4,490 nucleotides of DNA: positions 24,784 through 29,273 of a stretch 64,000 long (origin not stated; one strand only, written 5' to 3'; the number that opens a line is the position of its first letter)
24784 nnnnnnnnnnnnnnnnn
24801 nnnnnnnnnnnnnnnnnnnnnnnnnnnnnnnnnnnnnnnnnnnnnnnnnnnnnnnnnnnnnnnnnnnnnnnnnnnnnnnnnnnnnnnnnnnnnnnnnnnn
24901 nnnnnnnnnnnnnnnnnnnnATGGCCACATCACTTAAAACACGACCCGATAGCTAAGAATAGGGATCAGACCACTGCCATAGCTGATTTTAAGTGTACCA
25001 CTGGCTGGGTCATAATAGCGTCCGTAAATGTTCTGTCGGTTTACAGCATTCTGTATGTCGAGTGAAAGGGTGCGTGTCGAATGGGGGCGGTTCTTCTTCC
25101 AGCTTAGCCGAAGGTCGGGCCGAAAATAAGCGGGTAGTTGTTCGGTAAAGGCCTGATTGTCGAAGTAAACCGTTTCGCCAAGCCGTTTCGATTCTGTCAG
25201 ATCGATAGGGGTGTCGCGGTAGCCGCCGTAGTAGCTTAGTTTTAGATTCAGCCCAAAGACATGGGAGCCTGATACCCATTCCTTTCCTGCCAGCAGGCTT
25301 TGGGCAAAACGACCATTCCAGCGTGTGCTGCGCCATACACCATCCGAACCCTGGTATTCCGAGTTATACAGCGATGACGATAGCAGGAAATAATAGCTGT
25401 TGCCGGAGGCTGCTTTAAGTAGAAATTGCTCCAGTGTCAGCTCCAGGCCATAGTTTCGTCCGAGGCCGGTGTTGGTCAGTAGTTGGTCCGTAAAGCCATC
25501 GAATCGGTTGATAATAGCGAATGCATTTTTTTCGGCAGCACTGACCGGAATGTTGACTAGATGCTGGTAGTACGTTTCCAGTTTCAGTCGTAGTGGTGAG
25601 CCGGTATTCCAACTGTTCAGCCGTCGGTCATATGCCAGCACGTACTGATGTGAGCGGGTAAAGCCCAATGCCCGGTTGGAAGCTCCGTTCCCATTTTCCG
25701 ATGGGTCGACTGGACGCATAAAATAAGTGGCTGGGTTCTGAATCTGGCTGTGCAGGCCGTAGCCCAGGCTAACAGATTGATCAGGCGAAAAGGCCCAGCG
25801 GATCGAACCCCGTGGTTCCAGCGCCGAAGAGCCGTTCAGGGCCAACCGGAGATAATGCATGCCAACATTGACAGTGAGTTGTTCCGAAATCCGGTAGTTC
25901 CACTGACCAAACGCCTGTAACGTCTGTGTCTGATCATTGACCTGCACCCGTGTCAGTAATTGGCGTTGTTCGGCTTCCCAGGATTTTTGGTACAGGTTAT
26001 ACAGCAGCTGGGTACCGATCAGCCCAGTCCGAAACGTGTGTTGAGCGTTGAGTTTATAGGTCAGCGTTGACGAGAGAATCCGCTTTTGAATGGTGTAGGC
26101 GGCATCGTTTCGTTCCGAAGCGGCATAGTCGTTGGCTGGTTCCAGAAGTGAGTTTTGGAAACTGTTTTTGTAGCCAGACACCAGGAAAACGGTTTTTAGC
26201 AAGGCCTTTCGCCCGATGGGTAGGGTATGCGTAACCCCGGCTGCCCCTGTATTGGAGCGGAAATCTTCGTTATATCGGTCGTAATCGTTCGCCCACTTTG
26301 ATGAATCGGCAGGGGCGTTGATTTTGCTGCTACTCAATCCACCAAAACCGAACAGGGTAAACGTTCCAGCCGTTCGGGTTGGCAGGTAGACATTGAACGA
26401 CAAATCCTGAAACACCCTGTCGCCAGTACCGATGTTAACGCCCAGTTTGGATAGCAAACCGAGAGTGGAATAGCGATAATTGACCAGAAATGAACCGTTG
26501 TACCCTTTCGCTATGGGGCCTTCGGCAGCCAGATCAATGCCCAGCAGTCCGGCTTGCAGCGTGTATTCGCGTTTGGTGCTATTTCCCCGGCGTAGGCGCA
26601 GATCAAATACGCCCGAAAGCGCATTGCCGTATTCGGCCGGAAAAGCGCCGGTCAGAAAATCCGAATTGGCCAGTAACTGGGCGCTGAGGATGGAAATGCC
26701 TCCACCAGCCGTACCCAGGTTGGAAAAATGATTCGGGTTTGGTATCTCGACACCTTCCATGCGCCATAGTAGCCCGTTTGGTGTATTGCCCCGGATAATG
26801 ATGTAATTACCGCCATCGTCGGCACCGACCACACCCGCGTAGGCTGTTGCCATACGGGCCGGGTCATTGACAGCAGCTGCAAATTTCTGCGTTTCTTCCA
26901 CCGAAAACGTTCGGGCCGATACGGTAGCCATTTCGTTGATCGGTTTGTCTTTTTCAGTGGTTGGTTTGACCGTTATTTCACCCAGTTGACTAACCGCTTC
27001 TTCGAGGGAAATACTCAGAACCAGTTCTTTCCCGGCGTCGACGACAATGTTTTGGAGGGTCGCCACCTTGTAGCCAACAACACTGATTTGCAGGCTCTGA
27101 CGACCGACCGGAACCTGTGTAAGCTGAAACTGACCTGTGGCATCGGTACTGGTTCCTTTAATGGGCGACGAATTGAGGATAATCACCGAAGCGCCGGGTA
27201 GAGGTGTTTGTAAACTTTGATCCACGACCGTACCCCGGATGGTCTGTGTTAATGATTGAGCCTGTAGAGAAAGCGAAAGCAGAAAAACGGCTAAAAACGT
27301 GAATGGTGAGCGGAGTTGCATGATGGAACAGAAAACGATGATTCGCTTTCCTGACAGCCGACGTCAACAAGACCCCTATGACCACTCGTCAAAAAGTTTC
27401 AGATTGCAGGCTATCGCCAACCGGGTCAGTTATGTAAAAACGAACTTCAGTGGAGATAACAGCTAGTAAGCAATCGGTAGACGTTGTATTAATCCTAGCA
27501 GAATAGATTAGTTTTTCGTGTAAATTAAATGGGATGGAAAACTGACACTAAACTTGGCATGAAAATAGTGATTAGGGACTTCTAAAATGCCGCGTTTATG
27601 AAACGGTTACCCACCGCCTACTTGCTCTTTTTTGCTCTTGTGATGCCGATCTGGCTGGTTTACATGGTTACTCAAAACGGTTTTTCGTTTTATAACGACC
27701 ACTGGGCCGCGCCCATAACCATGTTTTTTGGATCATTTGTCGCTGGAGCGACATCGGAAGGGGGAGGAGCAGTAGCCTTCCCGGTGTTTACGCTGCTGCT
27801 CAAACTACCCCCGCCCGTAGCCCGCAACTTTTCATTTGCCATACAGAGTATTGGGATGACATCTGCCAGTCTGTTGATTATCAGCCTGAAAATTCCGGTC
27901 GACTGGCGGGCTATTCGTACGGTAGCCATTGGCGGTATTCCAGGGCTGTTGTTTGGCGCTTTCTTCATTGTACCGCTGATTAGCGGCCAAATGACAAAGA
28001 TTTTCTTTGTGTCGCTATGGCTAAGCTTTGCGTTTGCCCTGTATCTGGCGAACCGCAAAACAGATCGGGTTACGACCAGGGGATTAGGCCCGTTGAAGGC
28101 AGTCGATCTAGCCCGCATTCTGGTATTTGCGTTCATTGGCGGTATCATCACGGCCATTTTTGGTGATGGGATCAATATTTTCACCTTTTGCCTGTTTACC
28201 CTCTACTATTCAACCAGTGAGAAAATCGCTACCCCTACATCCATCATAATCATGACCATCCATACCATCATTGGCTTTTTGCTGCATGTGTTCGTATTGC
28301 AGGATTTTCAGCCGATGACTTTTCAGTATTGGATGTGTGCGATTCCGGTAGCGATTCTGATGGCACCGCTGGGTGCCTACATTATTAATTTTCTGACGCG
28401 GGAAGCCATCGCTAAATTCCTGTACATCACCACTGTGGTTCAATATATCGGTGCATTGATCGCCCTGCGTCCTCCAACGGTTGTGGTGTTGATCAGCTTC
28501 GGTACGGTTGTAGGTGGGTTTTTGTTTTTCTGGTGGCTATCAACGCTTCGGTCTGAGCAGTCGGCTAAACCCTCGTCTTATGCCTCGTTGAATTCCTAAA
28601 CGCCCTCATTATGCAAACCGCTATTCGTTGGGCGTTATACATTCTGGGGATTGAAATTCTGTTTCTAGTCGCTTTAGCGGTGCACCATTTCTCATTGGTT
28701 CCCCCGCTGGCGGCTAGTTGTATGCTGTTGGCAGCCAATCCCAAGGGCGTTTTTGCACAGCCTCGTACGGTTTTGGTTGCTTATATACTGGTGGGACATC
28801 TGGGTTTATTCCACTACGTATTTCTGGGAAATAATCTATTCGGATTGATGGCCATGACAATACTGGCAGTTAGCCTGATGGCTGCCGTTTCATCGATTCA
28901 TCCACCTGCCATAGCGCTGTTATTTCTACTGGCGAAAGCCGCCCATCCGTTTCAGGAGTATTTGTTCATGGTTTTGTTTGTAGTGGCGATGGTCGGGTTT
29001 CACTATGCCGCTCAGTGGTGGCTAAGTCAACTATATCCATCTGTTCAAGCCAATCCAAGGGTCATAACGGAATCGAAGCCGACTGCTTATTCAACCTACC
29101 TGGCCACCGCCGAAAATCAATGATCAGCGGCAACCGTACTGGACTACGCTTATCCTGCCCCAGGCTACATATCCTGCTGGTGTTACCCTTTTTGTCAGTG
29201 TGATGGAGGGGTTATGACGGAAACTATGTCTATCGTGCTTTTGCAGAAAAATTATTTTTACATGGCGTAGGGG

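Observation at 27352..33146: Four identical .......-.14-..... promoter motifs define a local ECF-sigma regulon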

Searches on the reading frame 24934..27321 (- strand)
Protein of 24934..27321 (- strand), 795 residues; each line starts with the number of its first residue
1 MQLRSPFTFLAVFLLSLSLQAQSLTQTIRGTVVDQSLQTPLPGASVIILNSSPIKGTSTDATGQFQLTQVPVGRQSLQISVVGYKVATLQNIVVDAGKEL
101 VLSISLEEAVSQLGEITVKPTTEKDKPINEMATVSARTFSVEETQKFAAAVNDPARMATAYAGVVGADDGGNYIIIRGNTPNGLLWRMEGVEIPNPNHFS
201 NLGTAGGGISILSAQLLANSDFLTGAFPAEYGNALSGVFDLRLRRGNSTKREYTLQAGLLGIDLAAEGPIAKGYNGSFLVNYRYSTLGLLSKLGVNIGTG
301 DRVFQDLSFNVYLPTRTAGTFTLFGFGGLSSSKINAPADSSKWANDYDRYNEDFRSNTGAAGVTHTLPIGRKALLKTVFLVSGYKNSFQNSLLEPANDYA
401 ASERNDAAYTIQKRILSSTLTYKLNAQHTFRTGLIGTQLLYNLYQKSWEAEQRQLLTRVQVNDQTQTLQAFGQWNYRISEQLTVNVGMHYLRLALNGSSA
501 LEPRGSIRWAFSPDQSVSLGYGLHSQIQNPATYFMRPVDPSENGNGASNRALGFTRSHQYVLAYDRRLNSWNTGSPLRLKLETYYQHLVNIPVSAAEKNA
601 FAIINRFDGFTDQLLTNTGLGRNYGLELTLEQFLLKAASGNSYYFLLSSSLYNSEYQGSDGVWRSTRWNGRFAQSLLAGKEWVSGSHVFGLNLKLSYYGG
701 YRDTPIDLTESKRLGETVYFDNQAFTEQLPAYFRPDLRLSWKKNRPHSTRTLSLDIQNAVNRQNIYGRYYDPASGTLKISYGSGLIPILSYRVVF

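Call 6: search_protein_families(library=pfam, proteins=[window:24934-27321:-], max_evalue=0.01)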
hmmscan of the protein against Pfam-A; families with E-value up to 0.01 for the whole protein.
window:24934-27321:- (795 aa): 3 families
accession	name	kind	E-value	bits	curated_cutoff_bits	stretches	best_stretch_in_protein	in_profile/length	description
PF13620.12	CarboxypepD_reg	-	1.6e-17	64.1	32.3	1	27-107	1-82/82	Carboxypeptidase regulatory-like domain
PF13715.12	CarbopepD_reg_2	-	1.6e-16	60.6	32.2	1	28-118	1-88/88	CarboxypepD_reg-like domain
PF07715.20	Plug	-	0.0015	19.4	23.9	1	135-238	8-107/107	TonB-dependent Receptor Plug Domain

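Call 24: search_protein_families(library=ncbifam, proteins=[window:24934-27321:-], max_evalue=0.001)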
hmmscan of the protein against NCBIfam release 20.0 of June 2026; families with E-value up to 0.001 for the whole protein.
window:24934-27321:- (795 aa): 1 family
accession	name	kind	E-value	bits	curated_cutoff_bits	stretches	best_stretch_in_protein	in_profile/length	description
NF052345.1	S_layer_anammox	exception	3.9e-09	34.5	1400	1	25-151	1312-1434/1596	Kustd1514 family S-layer glycoprotein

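Call 39: find_related_loci(query=window:24934-27321:-, collection=genome_contigs, flank=2500)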
Query window:24934-27321:- (795 aa) in genome_contigs; peptide patterns used: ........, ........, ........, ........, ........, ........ (x = any residue, [..] = any of these).
471 stretches matched a pattern; 455 encode a relative of the query (tblastn E <= 1e-3); the best 80 are kept; 80 distinct loci.
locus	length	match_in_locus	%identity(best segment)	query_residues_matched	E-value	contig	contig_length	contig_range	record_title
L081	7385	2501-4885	91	1-795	0e+0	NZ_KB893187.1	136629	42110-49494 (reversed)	Spirosoma panaciterrae DSM 21099 B153DRAFT_scaffold_22.23, whole genome shotgun sequence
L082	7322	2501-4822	81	20-795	0e+0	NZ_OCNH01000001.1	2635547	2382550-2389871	Spirosoma fluviale strain DSM 29961, whole genome shotgun sequence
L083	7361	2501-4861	77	4-795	0e+0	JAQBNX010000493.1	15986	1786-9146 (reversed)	MAG: Spirosoma sp. isolate RYN_304 scaffold_1115656, whole genome shotgun sequence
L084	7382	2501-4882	80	1-795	0e+0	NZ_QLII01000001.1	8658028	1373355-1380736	Spirosoma telluris strain HMF3257 contig00001, whole genome shotgun sequence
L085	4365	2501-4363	82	20-640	0e+0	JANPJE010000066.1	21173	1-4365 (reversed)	MAG: Spirosoma sp. isolate VAR_61_metabat_453_sub VAR_61_k141_3540811, whole genome shotgun sequence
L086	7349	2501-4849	65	8-795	0e+0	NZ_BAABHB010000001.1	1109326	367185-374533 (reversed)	Nibrella viscosa strain JCM 17925 sequence01, whole genome shotgun sequence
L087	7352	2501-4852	64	1-795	0e+0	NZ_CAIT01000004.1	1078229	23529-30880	Fibrisoma limi BUZ 3 strain type strain:BUZ 3, whole genome shotgun sequence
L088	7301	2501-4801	65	21-795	0e+0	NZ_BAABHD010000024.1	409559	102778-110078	Nibrella saemangeumensis strain JCM 17927 sequence24, whole genome shotgun sequence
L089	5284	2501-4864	65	1-795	0e+0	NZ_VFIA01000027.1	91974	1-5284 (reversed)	Spirosoma utsteinense strain LMG 31447 Contig00027, whole genome shotgun sequence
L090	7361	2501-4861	64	1-795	0e+0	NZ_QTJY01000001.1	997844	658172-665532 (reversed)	Larkinella soli strain MIMbqt9 contig1, whole genome shotgun sequence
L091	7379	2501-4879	66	1-795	0e+0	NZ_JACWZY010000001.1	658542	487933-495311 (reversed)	Spirosoma profusum strain BT702 NODE_1_length_658542_cov_20.314128, whole genome shotgun sequence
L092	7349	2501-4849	65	1-795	0e+0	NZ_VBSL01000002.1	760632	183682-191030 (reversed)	Larkinella sp. C7 Scaffold2, whole genome shotgun sequence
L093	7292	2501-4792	66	20-795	0e+0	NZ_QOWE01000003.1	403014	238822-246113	Larkinella punicea strain ZZJ9 Contig3, whole genome shotgun sequence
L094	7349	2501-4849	65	1-795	0e+0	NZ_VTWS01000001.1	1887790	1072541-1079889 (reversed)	Larkinella humicola strain MA1 NODE_1_length_1887790_cov_119.316076, whole genome shotgun sequence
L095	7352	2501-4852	64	1-795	0e+0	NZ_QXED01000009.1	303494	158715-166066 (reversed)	Fibrisoma montanum strain HYT19 NODE_9_length_303494_cov_23.728319, whole genome shotgun sequence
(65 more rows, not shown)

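Call 42: search_solved_structures(query=window:24934-27321:-, max_evalue=0.01)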
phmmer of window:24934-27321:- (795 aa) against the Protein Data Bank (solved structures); distinct sequences matched with E-value up to 0.01: 1.
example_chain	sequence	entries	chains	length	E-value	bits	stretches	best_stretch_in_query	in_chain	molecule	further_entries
9hfj_A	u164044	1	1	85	0.0027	19.7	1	27-90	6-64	SusC homolog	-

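Call 50: search_solved_structures(query=A2, max_evalue=0.01)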
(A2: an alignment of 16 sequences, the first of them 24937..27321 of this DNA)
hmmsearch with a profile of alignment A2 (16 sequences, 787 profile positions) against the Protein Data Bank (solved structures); distinct sequences matched with E-value up to 0.01: 3.
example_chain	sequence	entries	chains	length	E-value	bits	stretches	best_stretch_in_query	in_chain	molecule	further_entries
6ytc_A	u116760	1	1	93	3.6e-07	32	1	29-121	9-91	TonB-dependent receptor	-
4wi0_B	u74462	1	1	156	0.00014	23.5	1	34-102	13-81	Cellulosomal scaffoldin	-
4u3s_B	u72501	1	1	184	0.00014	23.5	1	31-102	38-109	Cellulosomal scaffoldin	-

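Call 51: find_homologous_proteins(query=window:24937-27321:-, max_evalue=1e-10)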
Query window:24937-27321:- (795 aa): 7997 proteins with E <= 1e-10 among 8000 candidates; the best 120 are listed.
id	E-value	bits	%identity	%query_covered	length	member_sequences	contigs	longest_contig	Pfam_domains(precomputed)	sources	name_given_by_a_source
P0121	0.0e+0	1642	92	100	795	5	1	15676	PF13715.13,PF13620.13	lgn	-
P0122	0.0e+0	1485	83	97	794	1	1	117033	PF13715.13,PF13620.13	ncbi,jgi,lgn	jgi:hypothetical protein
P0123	0.0e+0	1477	81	100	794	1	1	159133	PF13715.13,PF13620.13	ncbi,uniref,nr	ncbi:TonB-dependent receptor plug domain-containing protein [Spirosoma sp. HMF4905]|uniref:TonB-depe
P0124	0.0e+0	1476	82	98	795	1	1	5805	PF13715.13,PF13620.13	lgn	-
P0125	0.0e+0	1474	81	100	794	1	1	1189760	PF13715.13,PF13620.13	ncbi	ncbi:TonB-dependent receptor [Spirosoma gilvum]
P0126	0.0e+0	1471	83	97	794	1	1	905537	PF13715.13,PF13620.13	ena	-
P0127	0.0e+0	1459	82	97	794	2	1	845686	PF13715.13,PF13620.13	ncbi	ncbi:carboxypeptidase regulatory-like domain-containing protein [Spirosoma litoris]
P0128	0.0e+0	1457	81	98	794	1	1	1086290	PF13715.13,PF13620.13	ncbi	ncbi:carboxypeptidase-like regulatory domain-containing protein [Spirosoma harenae]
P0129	0.0e+0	1451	81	98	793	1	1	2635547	PF13715.13,PF13620.13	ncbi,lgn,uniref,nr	ncbi:TonB-dependent receptor [Spirosoma fluviale]|uniref:Outer membrane receptor proteins, mostly Fe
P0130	0.0e+0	1437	79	100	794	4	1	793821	PF13715.13,PF13620.13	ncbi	ncbi:carboxypeptidase-like regulatory domain-containing protein [Spirosoma migulaei]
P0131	0.0e+0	1429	80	98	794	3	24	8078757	PF13715.13,PF13620.13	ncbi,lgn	ncbi:carboxypeptidase regulatory-like domain-containing protein [Spirosoma linguale]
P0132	0.0e+0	1400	77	100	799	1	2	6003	PF13715.13,PF13620.13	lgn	-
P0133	0.0e+0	1400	78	98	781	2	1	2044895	PF13715.13,PF13620.13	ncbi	ncbi:carboxypeptidase-like regulatory domain-containing protein [Spirosoma pulveris]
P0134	0.0e+0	1395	77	100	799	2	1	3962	PF13715.13,PF13620.13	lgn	-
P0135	0.0e+0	1388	78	98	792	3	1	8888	PF13715.13,PF13620.13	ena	-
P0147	0.0e+0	1145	67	97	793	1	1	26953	PF13715.13,PF13620.13,PF00593.31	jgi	jgi:hypothetical protein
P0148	0.0e+0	1145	66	99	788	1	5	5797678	PF13715.13,PF13620.13,PF00593.31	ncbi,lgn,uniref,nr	ncbi:TonB-dependent receptor [Spirosoma montaniterrae]|uniref:TonB-dependent receptor n=1 Tax=Spiros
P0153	0.0e+0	1137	66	100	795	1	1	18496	PF13715.13,PF13620.13,PF00593.31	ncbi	-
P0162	0.0e+0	1127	66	97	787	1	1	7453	PF13715.13,PF13620.13,PF00593.31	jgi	jgi:hypothetical protein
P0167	0.0e+0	1112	65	98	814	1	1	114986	PF13715.13,PF13620.13,PF00593.31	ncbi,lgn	-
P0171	0.0e+0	1108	64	98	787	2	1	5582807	PF13715.13,PF13620.13,PF00593.31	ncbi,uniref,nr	ncbi:TonB-dependent receptor [Tellurirhabdus rosea]|uniref:TonB-dependent receptor n=1 Tax=Tellurirh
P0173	0.0e+0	1106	64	99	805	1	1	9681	PF13715.13,PF13620.13,PF00593.31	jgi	jgi:hypothetical protein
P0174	0.0e+0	1105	64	98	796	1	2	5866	PF13715.13,PF13620.13,PF00593.31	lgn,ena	-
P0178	0.0e+0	1098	64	98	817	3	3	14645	PF13715.13,PF13620.13,PF00593.31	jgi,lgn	jgi:hypothetical protein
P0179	0.0e+0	1098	64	97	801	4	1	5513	PF13715.13,PF13620.13,PF00593.31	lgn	-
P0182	0.0e+0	1093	63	98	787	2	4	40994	PF13715.13,PF13620.13,PF00593.31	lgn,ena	-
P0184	0.0e+0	1090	63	100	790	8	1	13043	PF13715.13,PF13620.13,PF00593.31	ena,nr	nr:TonB-dependent receptor [uncultured Arsenicibacter sp.]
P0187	0.0e+0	1070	62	97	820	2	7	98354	PF13715.13,PF13620.13,PF00593.31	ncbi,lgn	-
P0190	0.0e+0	1050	62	99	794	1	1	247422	PF13715.13,PF13620.13,PF00593.31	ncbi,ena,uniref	ncbi:TonB-dependent receptor [uncultured Fibrella sp.]|uniref:TonB-dependent receptor n=1 Tax=uncult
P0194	3.0e-297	1007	64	92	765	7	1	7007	PF13715.13,PF13620.13,PF00593.31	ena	-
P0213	2.4e-272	924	55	98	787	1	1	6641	PF13715.13,PF13620.13,PF00593.31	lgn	-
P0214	2.5e-272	924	55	100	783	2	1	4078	PF13715.13,PF07715.21,PF13620.13,PF00593.31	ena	-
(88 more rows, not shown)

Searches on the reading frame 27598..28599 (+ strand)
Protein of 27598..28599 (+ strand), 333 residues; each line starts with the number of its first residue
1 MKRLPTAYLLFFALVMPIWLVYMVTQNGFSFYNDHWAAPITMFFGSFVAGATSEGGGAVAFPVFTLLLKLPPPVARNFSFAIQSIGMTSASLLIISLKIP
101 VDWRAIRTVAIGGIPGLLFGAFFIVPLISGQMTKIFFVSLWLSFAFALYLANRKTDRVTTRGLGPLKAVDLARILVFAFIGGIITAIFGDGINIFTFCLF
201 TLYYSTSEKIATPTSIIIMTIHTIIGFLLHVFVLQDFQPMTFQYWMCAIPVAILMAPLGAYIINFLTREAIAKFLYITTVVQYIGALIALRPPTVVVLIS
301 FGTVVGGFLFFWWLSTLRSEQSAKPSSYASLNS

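Call 6: search_protein_families(library=pfam, proteins=[window:27598-28599:+], max_evalue=0.01)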
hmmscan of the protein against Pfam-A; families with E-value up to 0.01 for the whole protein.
window:27598-28599:+ (333 aa): 1 family
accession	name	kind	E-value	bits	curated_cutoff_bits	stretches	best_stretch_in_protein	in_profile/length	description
PF01925.25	TauE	-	3.2e-24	86.3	32.6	2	41-281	4-232/237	Sulfite exporter TauE/SafE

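Call 24: search_protein_families(library=ncbifam, proteins=[window:27598-28599:+], max_evalue=0.001)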
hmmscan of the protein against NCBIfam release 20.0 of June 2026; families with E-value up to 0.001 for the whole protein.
window:27598-28599:+ (333 aa): 0 families

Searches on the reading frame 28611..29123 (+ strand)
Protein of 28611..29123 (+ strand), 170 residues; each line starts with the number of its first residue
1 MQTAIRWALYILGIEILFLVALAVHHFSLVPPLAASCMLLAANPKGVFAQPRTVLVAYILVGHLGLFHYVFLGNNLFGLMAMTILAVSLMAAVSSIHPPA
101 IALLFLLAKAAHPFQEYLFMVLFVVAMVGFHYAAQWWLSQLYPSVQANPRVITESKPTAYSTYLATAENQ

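Call 6: search_protein_families(library=pfam, proteins=[window:28611-29123:+], max_evalue=0.01)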
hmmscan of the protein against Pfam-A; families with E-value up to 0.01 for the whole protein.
window:28611-29123:+ (170 aa): 1 family
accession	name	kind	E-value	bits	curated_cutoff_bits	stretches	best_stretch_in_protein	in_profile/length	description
PF04982.19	TM_HPP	-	2.9e-11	43.6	27.2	1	6-130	12-139/157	HPP, transmembrane region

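Call 24: search_protein_families(library=ncbifam, proteins=[window:28611-29123:+], max_evalue=0.001)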
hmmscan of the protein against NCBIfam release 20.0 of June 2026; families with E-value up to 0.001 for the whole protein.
window:28611-29123:+ (170 aa): 0 families
